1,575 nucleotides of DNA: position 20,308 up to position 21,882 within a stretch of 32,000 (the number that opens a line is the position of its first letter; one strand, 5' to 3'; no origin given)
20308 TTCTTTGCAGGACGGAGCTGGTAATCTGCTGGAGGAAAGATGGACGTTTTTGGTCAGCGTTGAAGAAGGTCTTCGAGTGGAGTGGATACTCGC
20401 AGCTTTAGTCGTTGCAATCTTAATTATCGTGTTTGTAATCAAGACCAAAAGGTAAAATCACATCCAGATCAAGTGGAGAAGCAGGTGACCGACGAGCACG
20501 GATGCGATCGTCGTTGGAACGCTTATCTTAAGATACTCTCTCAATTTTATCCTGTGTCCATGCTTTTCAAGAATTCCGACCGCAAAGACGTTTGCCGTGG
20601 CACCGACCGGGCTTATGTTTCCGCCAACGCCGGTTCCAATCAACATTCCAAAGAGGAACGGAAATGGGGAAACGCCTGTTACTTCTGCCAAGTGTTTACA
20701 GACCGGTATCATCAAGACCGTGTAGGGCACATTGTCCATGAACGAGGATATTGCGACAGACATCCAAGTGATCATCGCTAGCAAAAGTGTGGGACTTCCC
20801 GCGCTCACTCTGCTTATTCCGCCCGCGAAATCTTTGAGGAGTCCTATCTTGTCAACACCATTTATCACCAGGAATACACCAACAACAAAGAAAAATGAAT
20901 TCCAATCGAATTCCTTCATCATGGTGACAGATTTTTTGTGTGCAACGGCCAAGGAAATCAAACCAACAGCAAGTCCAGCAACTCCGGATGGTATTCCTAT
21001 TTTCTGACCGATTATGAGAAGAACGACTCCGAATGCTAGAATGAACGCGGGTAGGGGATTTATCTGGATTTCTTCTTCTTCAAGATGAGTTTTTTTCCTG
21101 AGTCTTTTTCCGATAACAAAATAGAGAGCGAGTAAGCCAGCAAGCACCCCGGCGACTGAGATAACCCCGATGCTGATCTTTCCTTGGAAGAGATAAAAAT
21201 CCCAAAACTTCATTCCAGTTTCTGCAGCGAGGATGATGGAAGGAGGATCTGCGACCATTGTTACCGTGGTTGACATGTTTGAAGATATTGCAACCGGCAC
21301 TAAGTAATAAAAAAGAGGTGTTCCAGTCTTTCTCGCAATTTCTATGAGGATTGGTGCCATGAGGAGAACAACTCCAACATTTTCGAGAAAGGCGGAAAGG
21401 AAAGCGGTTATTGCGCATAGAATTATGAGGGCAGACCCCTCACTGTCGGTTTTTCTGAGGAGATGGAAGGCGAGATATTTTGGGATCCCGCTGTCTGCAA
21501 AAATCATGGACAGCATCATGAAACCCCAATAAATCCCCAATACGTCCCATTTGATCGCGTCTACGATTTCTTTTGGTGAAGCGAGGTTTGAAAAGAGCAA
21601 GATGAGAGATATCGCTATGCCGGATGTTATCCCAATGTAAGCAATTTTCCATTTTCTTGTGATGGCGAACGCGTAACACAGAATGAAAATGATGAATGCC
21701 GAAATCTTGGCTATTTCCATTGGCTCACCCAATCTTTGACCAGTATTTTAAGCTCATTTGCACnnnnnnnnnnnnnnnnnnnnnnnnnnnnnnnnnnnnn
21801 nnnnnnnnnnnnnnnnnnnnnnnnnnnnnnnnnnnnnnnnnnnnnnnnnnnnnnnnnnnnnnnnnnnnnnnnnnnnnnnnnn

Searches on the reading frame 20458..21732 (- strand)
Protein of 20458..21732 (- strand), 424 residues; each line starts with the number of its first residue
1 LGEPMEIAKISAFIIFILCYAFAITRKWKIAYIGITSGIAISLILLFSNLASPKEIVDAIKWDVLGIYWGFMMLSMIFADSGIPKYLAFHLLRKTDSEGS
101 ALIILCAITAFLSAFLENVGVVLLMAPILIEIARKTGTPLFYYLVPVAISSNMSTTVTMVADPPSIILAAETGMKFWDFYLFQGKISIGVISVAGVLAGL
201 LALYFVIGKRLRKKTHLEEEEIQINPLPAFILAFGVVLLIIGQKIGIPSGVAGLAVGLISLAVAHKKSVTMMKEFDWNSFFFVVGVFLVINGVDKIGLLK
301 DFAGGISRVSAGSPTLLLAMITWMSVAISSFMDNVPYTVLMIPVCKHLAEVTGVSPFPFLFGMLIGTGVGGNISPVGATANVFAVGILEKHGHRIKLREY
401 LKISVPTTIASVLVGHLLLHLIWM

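Call 3: search_protein_families(library=pfam, proteins=[window:20458-21732:-], max_evalue=1)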
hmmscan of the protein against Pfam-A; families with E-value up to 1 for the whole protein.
window:20458-21732:- (424 aa): 3 families
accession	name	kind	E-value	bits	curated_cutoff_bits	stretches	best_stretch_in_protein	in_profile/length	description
PF03600.22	CitMHS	-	5.9e-57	193.7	31.9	2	39-366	16-336/336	Citrate transporter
PF02040.21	ArsB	-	4.9e-13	49.6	22.2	1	13-423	3-422/423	Arsenical pump membrane protein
PF06808.19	DctM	-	0.0099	15.2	23.8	1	12-149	219-360/413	Tripartite ATP-independent periplasmic transporter, DctM component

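Call 4: search_protein_families(library=ncbifam, proteins=[window:20458-21732:-], max_evalue=1)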
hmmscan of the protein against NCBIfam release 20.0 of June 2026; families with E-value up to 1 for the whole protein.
window:20458-21732:- (424 aa): 7 families
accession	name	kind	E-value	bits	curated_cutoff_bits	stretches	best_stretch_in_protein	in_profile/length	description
NF011980.0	PRK15445.1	subfamily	4e-26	92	457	1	10-417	3-420/430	arsenical efflux pump membrane protein ArsB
TIGR00785.1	dass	subfamily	3.7e-24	85.2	198.6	2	13-181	255-423/444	DASS family sodium-coupled anion symporter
TIGR00935.1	2a45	subfamily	1.6e-21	77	415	1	11-421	2-422/426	arsenite/antimonite efflux transporter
NF033877.0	arsB_Sta_pI258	exception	1.9e-21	76.8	760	1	10-421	3-424/429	arsenite efflux transporter membrane subunit ArsB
NF040989.1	MamN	equivalog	1.2e-18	67.1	500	1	13-392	7-392/437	magnetosome biogenesis transporter MamN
TIGR00786.1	dctM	subfamily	8.2e-06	24.8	268.45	2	64-154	262-352/405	TRAP transporter large permease subunit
NF007093.0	PRK09547.1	equivalog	0.11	11.5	640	1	17-125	49-155/517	sodium/proton antiporter NhaB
